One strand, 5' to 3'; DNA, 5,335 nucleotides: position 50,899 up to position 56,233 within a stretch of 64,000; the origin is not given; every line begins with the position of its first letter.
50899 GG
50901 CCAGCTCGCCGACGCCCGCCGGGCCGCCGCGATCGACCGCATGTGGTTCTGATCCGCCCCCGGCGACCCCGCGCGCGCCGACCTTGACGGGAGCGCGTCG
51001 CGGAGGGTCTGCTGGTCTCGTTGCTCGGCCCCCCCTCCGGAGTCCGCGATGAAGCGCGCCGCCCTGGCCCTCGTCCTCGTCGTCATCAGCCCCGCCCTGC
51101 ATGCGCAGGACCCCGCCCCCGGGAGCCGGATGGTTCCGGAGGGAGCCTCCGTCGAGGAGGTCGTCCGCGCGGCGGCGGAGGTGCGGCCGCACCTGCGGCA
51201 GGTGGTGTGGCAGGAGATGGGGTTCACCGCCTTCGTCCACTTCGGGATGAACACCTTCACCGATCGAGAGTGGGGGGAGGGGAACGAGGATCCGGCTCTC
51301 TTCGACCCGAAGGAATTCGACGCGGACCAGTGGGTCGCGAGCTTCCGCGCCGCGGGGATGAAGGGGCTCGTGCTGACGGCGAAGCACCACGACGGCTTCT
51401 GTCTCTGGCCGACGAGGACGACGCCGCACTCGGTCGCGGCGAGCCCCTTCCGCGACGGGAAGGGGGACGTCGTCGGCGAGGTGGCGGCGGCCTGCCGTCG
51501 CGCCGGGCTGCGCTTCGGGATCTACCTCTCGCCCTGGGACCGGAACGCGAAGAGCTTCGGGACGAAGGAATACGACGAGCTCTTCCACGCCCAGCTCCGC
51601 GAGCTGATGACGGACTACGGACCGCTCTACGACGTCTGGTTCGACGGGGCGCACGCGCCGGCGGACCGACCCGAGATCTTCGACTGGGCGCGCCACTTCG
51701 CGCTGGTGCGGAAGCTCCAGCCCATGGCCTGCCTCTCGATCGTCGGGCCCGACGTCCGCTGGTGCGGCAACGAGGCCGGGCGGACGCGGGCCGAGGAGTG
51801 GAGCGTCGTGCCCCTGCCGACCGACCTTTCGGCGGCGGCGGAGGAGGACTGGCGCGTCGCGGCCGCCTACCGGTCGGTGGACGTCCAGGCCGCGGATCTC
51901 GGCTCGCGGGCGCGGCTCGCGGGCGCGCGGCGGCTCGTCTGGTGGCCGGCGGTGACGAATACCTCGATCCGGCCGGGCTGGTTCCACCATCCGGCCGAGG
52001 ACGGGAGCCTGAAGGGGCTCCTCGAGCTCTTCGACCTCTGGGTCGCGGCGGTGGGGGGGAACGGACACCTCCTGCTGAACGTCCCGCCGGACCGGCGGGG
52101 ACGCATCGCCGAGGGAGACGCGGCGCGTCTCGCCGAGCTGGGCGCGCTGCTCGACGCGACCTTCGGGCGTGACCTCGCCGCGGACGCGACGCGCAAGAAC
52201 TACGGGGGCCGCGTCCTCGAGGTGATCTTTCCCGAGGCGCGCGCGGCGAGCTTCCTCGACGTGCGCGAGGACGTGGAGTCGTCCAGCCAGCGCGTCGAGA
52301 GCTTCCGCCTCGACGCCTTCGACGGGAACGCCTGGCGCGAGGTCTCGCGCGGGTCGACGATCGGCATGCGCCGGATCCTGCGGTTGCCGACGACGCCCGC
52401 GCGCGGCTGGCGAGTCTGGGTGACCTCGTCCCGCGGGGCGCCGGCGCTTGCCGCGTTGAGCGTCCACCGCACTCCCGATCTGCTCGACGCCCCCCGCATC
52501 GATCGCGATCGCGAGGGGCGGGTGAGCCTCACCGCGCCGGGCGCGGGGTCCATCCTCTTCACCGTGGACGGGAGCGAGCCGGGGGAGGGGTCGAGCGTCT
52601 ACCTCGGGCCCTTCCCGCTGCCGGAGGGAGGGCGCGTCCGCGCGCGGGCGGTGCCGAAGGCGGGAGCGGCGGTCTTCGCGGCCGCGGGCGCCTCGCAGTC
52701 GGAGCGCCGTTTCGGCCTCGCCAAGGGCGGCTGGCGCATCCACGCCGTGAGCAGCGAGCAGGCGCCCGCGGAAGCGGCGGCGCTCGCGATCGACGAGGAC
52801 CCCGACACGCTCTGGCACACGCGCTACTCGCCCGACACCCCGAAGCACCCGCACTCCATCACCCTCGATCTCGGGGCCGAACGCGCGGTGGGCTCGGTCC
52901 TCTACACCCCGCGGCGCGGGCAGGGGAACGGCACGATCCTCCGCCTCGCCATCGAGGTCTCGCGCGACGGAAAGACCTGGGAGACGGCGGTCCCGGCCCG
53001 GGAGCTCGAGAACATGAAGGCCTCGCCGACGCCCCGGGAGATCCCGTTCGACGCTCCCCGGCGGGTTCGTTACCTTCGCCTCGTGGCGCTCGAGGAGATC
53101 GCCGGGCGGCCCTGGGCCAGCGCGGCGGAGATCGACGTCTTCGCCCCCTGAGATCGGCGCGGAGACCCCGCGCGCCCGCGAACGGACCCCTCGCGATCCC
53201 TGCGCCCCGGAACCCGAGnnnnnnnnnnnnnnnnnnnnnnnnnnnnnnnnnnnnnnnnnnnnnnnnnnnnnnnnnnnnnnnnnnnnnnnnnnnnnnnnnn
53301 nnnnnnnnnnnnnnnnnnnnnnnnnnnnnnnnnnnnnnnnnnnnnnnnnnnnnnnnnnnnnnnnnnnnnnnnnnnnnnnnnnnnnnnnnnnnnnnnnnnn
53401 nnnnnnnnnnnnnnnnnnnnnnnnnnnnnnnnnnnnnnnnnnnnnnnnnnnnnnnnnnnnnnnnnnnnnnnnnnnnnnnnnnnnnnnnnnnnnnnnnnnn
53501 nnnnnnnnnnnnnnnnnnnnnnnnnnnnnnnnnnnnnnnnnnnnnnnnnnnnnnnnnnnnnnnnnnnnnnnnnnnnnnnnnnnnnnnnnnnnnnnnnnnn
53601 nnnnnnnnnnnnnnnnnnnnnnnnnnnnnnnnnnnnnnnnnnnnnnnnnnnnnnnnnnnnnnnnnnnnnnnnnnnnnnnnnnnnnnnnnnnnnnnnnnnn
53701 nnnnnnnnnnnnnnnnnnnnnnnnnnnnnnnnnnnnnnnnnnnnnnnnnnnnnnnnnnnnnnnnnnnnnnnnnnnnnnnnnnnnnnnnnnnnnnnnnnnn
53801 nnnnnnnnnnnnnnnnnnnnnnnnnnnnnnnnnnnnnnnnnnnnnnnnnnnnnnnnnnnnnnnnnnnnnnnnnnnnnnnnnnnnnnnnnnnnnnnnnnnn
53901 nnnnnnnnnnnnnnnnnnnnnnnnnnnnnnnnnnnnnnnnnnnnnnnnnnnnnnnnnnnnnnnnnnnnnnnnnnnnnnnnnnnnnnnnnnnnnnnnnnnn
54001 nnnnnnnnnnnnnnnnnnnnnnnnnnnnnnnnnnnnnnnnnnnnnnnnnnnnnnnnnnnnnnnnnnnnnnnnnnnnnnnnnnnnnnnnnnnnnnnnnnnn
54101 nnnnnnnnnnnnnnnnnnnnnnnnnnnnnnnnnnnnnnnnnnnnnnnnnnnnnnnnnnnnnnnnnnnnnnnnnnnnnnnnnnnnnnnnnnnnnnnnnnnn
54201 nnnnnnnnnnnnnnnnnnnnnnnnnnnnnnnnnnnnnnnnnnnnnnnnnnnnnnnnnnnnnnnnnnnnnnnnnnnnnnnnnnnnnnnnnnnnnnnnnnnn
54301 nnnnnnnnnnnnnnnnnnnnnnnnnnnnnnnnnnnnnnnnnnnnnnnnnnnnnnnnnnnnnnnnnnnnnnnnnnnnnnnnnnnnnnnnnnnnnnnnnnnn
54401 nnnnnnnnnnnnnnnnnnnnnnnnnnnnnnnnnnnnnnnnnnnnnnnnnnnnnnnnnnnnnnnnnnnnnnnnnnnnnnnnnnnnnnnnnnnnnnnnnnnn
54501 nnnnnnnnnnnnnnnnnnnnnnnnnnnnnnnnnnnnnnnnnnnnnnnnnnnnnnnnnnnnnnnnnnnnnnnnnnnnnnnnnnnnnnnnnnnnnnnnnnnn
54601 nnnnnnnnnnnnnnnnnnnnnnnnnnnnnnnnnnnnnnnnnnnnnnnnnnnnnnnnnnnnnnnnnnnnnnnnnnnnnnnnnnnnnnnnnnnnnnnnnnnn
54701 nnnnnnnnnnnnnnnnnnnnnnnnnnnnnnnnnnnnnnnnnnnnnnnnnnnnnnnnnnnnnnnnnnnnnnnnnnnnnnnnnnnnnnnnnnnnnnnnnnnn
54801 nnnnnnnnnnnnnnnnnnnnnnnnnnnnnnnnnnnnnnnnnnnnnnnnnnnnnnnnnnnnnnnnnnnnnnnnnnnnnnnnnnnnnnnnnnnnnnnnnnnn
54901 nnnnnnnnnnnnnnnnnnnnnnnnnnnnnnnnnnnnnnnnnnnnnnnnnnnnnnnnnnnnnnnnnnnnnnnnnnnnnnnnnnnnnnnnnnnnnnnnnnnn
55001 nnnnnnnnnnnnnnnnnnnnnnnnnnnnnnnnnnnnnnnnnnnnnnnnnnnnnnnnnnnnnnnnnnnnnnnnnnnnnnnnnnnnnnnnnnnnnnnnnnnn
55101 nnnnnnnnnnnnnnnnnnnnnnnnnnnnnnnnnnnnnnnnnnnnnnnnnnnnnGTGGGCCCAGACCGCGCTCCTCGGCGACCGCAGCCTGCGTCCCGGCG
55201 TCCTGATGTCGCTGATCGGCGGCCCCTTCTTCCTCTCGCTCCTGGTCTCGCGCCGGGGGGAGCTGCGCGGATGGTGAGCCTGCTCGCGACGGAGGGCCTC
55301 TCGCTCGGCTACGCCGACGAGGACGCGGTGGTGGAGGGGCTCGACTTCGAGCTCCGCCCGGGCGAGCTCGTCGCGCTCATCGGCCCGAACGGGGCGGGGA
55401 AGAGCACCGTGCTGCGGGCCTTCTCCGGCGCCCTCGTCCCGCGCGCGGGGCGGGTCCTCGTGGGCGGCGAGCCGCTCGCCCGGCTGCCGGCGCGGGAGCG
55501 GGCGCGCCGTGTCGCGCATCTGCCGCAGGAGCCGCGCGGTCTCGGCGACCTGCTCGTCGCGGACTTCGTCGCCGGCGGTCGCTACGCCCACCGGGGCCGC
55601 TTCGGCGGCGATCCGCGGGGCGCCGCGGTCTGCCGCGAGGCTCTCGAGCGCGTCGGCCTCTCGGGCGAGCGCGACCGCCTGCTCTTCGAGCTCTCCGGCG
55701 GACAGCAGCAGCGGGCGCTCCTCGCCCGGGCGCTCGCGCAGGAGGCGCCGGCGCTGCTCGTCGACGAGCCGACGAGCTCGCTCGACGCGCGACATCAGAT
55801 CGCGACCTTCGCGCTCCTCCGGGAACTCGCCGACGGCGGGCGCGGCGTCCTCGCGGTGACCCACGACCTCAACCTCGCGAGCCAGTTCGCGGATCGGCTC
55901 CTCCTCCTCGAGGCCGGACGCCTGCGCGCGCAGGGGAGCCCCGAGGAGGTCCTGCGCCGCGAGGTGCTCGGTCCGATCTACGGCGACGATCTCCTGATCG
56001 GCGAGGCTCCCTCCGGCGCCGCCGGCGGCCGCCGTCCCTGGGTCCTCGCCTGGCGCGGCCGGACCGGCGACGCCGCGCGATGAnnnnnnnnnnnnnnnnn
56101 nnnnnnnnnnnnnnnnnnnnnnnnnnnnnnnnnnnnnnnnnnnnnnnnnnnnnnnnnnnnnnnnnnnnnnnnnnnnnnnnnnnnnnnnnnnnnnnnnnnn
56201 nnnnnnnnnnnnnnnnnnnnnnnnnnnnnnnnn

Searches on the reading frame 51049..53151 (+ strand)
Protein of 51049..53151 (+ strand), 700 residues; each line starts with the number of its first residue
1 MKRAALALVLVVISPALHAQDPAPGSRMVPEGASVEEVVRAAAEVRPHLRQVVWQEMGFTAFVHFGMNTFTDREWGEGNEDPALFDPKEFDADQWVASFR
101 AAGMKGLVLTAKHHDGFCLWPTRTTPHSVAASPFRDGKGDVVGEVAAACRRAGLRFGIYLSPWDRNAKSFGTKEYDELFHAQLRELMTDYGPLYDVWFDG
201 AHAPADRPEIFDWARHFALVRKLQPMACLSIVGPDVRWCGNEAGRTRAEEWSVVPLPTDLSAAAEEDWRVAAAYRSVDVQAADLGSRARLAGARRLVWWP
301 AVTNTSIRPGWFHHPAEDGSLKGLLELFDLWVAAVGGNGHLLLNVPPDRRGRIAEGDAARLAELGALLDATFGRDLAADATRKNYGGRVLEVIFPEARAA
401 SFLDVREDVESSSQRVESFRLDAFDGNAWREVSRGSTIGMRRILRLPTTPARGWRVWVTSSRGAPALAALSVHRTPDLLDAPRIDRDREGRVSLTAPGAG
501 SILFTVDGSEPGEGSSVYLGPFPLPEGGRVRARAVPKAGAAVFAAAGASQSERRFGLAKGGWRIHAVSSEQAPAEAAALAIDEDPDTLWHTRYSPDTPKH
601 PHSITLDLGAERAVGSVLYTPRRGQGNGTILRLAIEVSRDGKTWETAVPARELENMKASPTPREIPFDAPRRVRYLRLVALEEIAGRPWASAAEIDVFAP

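Call 16: search_protein_families(library=pfam, proteins=[window:51049-53151:+], max_evalue=0.01)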
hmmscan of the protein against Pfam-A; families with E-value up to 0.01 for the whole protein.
window:51049-53151:+ (700 aa): 6 families
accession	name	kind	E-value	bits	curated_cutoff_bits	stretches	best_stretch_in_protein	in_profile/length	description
PF01120.23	Alpha_L_fucos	-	1.8e-37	130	25.2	1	83-369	87-341/345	Alpha-L-fucosidase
PF00754.31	F5_F8_type_C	-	5.2e-21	75.5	28.2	1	568-695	5-127/127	F5/8 type C domain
PF22633.2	F5_F8_type_C_2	-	3.8e-11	43.9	27.8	1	580-678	2-91/91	NedA-like, galactose-binding domain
PF13290.12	CHB_HEX_C_1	-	3.2e-08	33.8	22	1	490-540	10-61/67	Chitobiase/beta-hexosaminidase C-terminal domain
PF13287.12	Fn3_assoc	-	1.5e-05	25.4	23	1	494-539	3-49/59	Fn3 associated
PF14871.12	GHL6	-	0.006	17.2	35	0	91-159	1-63/132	Hypothetical glycosyl hydrolase 6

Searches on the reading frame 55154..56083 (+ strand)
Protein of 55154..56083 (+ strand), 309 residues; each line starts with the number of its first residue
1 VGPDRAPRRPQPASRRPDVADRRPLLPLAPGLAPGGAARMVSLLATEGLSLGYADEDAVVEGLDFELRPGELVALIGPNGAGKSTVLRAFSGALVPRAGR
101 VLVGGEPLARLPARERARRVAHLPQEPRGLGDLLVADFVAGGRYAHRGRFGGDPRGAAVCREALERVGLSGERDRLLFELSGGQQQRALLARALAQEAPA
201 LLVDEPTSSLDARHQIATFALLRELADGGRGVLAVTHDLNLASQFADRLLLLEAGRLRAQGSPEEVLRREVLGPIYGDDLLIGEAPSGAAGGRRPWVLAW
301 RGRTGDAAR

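Call 71: search_protein_families(library=pfam, proteins=[window:55154-56083:+], max_evalue=0.001)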
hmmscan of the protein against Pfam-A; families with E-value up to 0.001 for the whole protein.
window:55154-56083:+ (309 aa): 5 families
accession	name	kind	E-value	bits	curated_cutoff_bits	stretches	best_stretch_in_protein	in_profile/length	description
PF00005.33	ABC_tran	-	3.2e-30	105.9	25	1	61-208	2-137/137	ABC transporter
PF13304.12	AAA_21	-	1.3e-13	52.1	27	2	169-241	227-302/304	AAA domain, putative AbiEii toxin, Type IV TA system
PF02463.25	SMC_N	-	9e-06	25.7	40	0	72-91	26-45/220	RecF/RecN/SMC N terminal domain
PF13555.12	AAA_29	-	3.1e-05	24.1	27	1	65-98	17-50/61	P-loop containing region of AAA domain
PF13476.12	AAA_23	-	7.3e-05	23.9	27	1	62-95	12-44/201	AAA domain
